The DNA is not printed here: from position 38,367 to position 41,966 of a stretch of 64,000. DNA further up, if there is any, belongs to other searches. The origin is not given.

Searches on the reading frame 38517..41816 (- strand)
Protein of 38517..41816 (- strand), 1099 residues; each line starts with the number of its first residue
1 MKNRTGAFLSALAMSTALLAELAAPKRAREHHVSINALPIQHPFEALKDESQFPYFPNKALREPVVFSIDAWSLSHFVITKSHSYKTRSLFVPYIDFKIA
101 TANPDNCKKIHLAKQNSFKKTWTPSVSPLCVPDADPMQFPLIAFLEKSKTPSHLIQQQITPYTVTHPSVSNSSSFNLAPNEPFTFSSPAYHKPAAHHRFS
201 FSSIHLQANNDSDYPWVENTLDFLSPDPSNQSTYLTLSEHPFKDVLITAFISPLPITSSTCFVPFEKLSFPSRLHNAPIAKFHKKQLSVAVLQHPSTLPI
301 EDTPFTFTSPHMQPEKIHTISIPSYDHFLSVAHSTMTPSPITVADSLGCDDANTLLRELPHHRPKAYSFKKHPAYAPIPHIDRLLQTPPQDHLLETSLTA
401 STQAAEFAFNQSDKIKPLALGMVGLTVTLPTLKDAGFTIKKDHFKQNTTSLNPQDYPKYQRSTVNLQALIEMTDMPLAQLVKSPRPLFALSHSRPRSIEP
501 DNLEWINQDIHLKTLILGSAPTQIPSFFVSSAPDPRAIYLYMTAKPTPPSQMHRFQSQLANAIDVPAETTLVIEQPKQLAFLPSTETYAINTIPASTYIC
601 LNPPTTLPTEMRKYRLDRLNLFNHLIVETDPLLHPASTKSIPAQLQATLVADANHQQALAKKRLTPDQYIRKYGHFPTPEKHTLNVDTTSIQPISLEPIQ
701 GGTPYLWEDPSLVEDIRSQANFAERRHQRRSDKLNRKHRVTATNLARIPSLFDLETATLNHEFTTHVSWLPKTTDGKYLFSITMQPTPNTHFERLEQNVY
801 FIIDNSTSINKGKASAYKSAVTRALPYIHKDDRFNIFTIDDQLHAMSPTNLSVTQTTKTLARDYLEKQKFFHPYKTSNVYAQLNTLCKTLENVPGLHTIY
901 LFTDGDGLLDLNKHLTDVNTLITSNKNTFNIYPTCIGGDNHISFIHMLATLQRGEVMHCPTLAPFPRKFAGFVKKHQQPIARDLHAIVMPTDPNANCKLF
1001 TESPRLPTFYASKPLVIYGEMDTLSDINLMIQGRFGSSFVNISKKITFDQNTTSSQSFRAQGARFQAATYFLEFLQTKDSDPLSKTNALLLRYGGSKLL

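Call 13: search_protein_families(library=pfam, proteins=[window:38517-41816:-])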
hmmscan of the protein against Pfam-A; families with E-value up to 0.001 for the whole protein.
window:38517-41816:- (1099 aa): 1 family
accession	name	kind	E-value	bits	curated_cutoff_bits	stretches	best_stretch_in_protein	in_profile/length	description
PF13519.12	VWA_2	-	1.1e-05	26.4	27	1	799-905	1-106/107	von Willebrand factor type A domain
